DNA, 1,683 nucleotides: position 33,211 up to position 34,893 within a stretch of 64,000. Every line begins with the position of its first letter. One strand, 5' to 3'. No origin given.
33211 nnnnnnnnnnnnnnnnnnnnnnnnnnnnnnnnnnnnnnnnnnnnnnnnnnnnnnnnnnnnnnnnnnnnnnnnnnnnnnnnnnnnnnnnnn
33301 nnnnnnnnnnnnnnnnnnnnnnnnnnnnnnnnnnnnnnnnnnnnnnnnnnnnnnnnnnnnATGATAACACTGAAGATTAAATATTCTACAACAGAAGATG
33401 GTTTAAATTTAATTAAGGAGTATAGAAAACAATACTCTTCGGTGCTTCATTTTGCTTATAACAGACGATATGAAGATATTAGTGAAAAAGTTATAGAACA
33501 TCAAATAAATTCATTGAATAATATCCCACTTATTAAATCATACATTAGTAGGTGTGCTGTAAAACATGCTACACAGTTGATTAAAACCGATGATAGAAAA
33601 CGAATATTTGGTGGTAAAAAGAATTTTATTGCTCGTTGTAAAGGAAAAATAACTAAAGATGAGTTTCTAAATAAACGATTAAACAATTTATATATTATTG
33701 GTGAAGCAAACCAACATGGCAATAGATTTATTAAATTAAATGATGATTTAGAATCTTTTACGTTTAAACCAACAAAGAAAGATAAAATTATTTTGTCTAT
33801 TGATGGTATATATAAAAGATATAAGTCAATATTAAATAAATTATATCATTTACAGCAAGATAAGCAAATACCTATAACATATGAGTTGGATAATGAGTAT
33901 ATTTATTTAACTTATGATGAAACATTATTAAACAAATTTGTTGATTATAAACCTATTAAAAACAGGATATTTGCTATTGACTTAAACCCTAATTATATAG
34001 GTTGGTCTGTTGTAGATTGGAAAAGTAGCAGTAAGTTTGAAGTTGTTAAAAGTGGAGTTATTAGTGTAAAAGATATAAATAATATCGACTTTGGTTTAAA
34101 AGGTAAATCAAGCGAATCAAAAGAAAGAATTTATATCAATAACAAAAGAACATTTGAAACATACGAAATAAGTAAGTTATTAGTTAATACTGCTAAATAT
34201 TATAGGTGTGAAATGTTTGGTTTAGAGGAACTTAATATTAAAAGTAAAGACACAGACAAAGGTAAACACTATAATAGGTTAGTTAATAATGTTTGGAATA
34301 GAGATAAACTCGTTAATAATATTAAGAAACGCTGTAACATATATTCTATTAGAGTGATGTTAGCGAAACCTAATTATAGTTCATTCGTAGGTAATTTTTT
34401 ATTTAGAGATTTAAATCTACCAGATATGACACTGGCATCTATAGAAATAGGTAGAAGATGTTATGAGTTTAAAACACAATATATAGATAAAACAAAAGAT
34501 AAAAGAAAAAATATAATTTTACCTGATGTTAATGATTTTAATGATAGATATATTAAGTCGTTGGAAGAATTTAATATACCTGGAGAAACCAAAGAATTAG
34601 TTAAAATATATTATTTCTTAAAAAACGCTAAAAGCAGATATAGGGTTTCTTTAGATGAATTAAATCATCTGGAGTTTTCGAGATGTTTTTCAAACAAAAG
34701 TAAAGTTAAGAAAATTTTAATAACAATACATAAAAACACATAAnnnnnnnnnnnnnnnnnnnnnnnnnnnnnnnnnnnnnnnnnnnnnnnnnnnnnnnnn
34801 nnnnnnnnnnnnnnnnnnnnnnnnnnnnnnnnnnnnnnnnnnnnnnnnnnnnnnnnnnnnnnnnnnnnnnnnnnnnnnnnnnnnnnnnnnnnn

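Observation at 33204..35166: Zinc-finger-less TnpB/Cas12-like RuvC nuclease with a tightly coupled 125-aa partner in a phage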

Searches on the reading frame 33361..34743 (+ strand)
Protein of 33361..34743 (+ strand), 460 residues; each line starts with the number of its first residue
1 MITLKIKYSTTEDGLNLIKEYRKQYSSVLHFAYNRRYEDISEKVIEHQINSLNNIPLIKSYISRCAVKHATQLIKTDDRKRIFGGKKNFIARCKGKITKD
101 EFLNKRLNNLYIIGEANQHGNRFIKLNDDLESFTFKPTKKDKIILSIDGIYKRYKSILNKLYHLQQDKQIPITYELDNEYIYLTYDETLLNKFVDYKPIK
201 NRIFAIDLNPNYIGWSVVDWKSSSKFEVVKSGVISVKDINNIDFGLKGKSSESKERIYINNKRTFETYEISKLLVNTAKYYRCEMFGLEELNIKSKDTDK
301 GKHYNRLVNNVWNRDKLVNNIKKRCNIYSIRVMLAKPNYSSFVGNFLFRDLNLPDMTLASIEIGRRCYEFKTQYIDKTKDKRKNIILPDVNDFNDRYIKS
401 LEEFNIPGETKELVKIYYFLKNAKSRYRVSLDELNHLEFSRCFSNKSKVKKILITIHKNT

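Call 3: search_protein_families(library=pfam, proteins=[window:33361-34743:+], max_evalue=1)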
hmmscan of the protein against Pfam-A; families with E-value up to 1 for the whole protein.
window:33361-34743:+ (460 aa): 0 families

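Call 4: search_protein_families(library=phrogs, proteins=[window:33361-34743:+], max_evalue=0.01)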
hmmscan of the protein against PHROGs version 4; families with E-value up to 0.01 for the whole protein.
window:33361-34743:+ (460 aa): 0 families

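Call 5: search_protein_families(library=ncbifam, proteins=[window:33361-34743:+], max_evalue=1)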
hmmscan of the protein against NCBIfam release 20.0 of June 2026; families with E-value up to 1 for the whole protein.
window:33361-34743:+ (460 aa): 2 families
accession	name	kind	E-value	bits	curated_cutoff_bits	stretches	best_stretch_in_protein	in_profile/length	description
TIGR01766.2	TIGR01766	domain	0.0007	20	32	1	269-341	11-82/82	IS200/IS605 family accessory protein TnpB-related protein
TIGR01765.1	tspaseT_teng_N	subfamily_domain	0.056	13.4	47.25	1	2-62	2-55/73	transposase, putative, N-terminal domain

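Call 6: find_homologous_proteins(query=window:33361-34743:+, max_evalue=0.001)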
Query window:33361-34743:+ (460 aa): 2663 proteins with E <= 0.001 among 8000 candidates; the best 120 are listed.
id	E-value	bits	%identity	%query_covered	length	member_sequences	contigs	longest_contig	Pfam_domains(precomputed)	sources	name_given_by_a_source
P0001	1.9e-277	938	92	100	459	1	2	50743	-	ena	-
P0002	7.6e-275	930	91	97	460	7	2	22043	-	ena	-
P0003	1.8e-274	928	91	100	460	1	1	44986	-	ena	-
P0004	8.3e-274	926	91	100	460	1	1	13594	-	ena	-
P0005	1.4e-273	926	92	100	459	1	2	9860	-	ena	-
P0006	7.0e-273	923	91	100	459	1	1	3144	-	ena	-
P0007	1.1e-272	922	91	100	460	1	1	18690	-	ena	-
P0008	7.4e-270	913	89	100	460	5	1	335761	-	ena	-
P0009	7.5e-270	913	90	100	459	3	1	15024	-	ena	-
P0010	8.2e-270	913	90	100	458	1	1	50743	-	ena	-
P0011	5.7e-269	910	88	100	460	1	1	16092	PF27229.1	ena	-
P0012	1.1e-268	909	89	100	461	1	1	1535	-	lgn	-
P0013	6.8e-268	907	88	100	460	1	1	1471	PF27229.1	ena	-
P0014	7.1e-268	907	89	100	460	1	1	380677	-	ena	-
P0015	1.9e-267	905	88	100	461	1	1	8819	-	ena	-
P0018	6.3e-267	904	91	98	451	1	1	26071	PF27229.1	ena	-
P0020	1.5e-266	902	89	100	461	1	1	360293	-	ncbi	-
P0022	1.9e-266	902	88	100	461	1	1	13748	PF27229.1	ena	-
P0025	1.2e-265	899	88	100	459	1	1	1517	PF27229.1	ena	-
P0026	1.3e-265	899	88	100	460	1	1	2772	PF27229.1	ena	-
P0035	5.6e-264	894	85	100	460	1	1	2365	PF27229.1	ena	-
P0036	6.7e-264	894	87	100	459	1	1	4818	PF27229.1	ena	-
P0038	2.6e-263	892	86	100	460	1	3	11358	PF27229.1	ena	-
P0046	2.5e-262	888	87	100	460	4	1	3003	PF27229.1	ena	-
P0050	4.8e-262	887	86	100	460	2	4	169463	PF27229.1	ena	-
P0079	4.1e-260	881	87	100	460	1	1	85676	PF27229.1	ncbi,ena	-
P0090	1.6e-259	879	86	100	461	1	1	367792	-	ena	-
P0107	1.4e-258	876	85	100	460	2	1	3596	PF27229.1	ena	-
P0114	2.4e-258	875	85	100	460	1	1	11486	PF27229.1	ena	-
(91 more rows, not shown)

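Call 8: search_solved_structures(query=window:33361-34743:+, max_evalue=10, show_alignments=2)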
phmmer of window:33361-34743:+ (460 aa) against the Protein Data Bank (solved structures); distinct sequences matched with E-value up to 10: 1.
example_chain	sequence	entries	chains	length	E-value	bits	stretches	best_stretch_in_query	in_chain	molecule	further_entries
7ood_h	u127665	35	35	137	0.93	11.5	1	354-425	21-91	50S ribosomal protein L11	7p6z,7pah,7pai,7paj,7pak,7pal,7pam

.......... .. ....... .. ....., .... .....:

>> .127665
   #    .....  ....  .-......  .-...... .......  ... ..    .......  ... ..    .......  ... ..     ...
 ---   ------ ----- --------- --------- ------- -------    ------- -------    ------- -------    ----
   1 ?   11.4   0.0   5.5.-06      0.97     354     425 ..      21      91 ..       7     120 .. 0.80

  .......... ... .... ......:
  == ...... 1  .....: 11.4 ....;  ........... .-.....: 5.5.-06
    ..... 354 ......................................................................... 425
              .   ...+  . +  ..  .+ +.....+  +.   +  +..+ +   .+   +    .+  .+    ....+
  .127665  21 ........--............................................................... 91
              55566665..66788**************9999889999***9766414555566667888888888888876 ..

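Call 9: search_protein_families(library=pfam, proteins=[P0011, P0013, P0079, P0050], max_evalue=1)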
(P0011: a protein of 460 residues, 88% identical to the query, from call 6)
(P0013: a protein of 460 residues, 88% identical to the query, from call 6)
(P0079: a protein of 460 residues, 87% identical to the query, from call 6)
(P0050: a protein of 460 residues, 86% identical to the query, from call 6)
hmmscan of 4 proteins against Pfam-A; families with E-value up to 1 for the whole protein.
P0011 (460 aa): 1 family
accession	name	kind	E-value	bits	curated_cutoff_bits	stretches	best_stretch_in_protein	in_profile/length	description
PF21732.2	DUF6864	-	0.0099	16.2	27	1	222-273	3-54/114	Domain of unknown function (DUF6864)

P0013 (460 aa): 1 family
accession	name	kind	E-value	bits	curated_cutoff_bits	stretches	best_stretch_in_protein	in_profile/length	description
PF21732.2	DUF6864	-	0.01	16.1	27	1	222-273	3-54/114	Domain of unknown function (DUF6864)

P0079 (460 aa): 1 family
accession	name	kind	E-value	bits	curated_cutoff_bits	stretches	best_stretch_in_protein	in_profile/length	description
PF15911.12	Beta-prop_WDR19_2nd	-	0.053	13.1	27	1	117-192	162-233/275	WDR19 second beta-propeller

P0050 (460 aa): 0 families

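Call 30: find_encoding_contigs(protein=P0014, flank=6000, max_places=4)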
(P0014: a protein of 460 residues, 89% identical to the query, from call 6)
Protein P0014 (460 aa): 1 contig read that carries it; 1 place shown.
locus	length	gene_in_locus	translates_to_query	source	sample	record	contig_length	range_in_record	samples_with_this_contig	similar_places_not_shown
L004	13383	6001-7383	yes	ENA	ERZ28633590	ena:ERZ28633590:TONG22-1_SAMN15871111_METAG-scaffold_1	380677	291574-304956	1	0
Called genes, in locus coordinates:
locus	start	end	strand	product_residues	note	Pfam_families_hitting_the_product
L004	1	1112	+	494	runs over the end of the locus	-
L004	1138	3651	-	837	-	-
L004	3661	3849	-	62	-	-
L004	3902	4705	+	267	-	PF00226:DnaJ, PF01556:DnaJ_C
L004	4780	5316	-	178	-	-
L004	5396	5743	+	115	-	-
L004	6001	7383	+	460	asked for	-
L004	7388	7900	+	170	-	-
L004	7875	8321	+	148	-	PF09424:YqeY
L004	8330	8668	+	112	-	-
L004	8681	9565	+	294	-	-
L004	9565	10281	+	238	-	PF00149:Metallophos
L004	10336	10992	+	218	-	PF00574:CLP_protease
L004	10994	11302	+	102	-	-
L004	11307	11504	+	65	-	-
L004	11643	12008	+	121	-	-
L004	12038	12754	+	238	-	-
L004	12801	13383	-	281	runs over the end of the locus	-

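Call 31: find_encoding_contigs(protein=P0020, flank=6000, max_places=4)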
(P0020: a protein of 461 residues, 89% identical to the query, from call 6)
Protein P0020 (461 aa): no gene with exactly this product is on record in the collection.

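Call 33: search_protein_representatives(protein=window:33361-34743:+)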
Query: 460 residues. Proteins with E-value up to 0.001 (for the whole library): 1046; up to 1e-10: 744; up to 1e-30: 299. The best 150 are listed.
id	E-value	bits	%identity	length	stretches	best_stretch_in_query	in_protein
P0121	6.1e-164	562.5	56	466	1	1-454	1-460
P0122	6.9e-122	423.9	50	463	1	1-452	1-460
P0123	6.4e-119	414.1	50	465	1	1-436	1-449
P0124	3.5e-116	405.1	57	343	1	113-447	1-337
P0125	4.7e-116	404.7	46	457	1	1-449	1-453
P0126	3.2e-115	401.9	49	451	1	1-432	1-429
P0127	3.8e-108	378.6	49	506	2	57-444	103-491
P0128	8.6e-108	377.5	50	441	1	1-448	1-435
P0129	1.5e-107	376.7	46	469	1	1-433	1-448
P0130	3.1e-107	375.6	45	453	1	1-429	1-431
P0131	6.6e-106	371.2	47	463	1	1-430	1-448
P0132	2.6e-104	366.0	47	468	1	2-439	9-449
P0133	4.1e-104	365.3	48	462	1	1-450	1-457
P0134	2.0e-102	359.8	42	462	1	1-432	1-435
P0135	2.2e-102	359.6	45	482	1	1-450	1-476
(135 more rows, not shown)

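Call 36: search_solved_structures(query=A1, max_evalue=10, show_alignments=3)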
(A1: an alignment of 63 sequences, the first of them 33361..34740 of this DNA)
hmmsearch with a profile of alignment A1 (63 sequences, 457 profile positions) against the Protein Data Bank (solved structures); distinct sequences matched with E-value up to 10: 13.
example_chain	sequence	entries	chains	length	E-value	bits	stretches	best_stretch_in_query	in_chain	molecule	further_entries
8j1j_A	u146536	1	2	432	0.0025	19.8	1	254-341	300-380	Transposase IS605 OrfB C-terminal domain-containing protein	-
8j3r_A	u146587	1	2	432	0.011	17.6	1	254-341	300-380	Transposase IS605 OrfB C-terminal domain-containing protein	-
8j12_A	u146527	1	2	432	0.012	17.6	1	254-341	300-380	Transposase IS605 OrfB C-terminal domain-containing protein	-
7wju_A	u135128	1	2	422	0.013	17.4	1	254-341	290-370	OrfB_Zn_ribbon domain-containing protein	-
8dzj_A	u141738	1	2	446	0.014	17.3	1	254-341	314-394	OrfB_Zn_ribbon domain-containing protein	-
8xcc_A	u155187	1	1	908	0.016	17.1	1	255-366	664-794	Cas12j19(E100K)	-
8wru_A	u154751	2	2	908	0.016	17.1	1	255-366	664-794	Cas12-2 | CasJ19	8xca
8zqb_A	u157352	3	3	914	0.016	17.1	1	255-366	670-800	Cas12X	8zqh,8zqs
9nzq_A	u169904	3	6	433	0.055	15.4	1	266-340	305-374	Cas12f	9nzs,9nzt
7v93_A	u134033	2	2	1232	0.17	13.7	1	180-282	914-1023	cas12c2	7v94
9kln_A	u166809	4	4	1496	0.74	11.6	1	281-340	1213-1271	C2c1 CRISPR-Cas endonuclease RuvC-like domain-containing protein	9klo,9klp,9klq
7e40_A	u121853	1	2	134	0.95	11.3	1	100-182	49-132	Protein PHOSPHATE STARVATION RESPONSE 2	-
5xzt_A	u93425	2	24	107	1.2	10.9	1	28-62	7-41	Hydroxynitrile lyase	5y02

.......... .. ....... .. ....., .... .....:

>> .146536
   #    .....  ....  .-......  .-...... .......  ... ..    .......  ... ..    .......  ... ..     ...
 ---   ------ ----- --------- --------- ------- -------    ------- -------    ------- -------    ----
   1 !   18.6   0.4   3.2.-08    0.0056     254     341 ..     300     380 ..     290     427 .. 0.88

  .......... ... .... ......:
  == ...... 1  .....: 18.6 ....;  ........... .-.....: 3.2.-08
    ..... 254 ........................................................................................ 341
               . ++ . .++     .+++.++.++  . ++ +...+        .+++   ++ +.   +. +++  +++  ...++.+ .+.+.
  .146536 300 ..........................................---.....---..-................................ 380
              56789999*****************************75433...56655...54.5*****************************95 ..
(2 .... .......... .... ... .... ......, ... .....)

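Call 38: search_protein_families(library=pfam, alignment_id=A1, max_evalue=0.01)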
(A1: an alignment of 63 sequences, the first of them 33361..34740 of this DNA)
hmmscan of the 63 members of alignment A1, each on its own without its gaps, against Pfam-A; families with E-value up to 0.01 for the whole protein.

A. member 1, window:33361-34740:+ (460 aa): 0 families

B. families by the number of members that match (of 63 scanned): 5 families
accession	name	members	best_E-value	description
PF11616.13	EZH2_WD-Binding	1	0.00061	WD repeat binding protein EZH2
PF02768.20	DNA_pol3_beta_3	1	0.0033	DNA polymerase III beta subunit, C-terminal domain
PF07282.18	Cas12f1-like_TNB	1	0.0048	Cas12f1-like, TNB domain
PF12479.13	DUF3698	1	0.0049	Protein of unknown function (DUF3698)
PF01728.25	FtsJ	1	0.0087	FtsJ-like methyltransferase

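Call 39: find_related_loci(query=window:33361-34740:+, collection=viral_contigs, flank=3000)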
Query window:33361-34740:+ (460 aa) in viral_contigs; peptide patterns used: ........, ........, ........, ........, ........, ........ (x = any residue, [..] = any of these).
19 stretches matched a pattern, but none encodes a relative of the query by tblastn (E <= 1e-3).

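Call 40: find_related_loci(query=A1, collection=viral_contigs, flank=3000)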
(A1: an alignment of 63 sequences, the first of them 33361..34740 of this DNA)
Query A1 (460 aa) in viral_contigs; peptide patterns used: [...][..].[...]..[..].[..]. (x = any residue, [..] = any of these).
186 stretches matched a pattern; 173 encode a relative of the query (tblastn E <= 1e-3); the best 80 are kept; 80 distinct loci.
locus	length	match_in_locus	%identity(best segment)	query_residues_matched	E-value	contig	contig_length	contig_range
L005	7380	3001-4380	50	1-453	3e-138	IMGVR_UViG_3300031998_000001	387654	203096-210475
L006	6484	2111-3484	50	1-446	4e-137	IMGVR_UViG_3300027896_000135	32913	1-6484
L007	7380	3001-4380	49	1-453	5e-137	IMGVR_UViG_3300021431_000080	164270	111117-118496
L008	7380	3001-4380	49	1-453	3e-136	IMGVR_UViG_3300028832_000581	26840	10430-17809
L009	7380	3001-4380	49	1-453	3e-136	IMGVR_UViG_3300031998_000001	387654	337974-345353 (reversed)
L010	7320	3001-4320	53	7-449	2e-133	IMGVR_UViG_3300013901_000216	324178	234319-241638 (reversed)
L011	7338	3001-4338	53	1-449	9e-133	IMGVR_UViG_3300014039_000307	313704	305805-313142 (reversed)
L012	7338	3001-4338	53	1-449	9e-133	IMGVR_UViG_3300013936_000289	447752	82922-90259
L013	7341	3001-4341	51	4-453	2e-131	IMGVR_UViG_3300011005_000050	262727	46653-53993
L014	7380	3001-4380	48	1-452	1e-129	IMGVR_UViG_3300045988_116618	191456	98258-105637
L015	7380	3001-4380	47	1-452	7e-128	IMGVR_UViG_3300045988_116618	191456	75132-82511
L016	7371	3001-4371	48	1-449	2e-127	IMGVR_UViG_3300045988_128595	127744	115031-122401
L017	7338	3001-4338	50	1-449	4e-126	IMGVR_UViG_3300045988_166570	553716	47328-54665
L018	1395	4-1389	50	1-440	1e-137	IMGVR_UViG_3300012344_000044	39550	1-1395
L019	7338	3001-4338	51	1-449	2e-125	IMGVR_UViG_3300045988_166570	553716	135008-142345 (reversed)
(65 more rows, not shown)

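Call 42: find_encoding_contigs(protein=P0001, flank=3000, max_places=4)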
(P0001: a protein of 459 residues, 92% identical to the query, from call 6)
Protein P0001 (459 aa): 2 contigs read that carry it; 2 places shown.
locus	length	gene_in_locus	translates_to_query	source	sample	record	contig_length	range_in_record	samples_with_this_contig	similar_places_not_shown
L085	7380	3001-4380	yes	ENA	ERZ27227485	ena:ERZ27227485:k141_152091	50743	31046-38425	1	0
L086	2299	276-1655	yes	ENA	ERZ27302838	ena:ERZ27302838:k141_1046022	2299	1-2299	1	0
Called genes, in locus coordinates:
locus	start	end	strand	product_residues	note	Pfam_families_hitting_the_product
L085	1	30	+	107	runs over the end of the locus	-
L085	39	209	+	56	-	-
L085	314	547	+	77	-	-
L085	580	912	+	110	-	-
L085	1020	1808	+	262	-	-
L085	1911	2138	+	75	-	-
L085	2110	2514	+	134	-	-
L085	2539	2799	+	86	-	-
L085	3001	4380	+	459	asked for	-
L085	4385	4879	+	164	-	-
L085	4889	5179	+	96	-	PF01381:HTH_3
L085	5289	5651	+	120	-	-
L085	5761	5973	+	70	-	-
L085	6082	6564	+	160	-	-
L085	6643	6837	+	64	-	PF14192:DUF4314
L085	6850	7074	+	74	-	-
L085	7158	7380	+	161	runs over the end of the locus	-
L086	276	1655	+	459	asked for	-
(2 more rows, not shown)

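Call 43: find_encoding_contigs(protein=P0008, flank=3000, max_places=4)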
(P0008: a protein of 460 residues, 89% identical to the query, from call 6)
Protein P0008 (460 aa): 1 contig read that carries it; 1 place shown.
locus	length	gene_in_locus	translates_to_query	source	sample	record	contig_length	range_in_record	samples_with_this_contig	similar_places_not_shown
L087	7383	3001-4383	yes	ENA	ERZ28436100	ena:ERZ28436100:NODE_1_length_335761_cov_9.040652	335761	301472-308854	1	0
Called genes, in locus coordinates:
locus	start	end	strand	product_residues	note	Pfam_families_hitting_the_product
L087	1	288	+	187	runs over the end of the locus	-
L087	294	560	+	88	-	-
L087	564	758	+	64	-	-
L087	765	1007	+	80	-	-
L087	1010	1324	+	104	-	-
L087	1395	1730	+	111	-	PF26092:T4_Y16D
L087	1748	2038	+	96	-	-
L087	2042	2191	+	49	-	-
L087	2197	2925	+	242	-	-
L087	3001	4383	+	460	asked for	-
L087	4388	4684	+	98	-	-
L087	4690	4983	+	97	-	-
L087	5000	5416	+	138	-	-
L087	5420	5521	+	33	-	-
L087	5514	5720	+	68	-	-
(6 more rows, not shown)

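Call 44: find_encoding_contigs(protein=P0010, flank=3000, max_places=4)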
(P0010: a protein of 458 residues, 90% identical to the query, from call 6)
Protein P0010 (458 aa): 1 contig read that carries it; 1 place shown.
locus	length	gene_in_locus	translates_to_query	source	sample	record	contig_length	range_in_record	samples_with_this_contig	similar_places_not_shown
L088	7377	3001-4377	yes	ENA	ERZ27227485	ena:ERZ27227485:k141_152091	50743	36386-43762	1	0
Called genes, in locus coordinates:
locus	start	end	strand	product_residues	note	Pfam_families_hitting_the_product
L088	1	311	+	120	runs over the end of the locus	-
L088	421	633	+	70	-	-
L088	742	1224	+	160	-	-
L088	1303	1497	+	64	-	PF14192:DUF4314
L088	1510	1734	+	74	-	-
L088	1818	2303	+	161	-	-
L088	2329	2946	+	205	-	PF01226:Form_Nir_trans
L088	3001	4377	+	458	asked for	-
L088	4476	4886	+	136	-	-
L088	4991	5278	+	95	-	-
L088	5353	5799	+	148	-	-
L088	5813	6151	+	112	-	-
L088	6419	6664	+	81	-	-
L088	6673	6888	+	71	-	-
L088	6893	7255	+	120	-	-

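Call 45: find_encoding_contigs(protein=P0090, flank=3000, max_places=4)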
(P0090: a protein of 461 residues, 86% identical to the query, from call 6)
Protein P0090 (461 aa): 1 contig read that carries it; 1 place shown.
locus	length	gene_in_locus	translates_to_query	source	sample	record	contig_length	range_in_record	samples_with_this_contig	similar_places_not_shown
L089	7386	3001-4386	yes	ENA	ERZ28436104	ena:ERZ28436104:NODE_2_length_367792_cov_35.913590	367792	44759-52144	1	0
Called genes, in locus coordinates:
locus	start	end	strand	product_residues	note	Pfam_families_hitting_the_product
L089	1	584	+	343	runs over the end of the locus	PF00005:ABC_tran (weak), PF02463:SMC_N (faint), PF13476:AAA_23 (weak), PF13304:AAA_21 (weak)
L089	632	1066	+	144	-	-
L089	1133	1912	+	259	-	PF04446:Thg1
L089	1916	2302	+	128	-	-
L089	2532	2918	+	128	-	-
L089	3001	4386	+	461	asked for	-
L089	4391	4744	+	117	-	-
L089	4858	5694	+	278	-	PF06941:NT5C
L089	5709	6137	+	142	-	-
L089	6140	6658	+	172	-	PF02142:MGS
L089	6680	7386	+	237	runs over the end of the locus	-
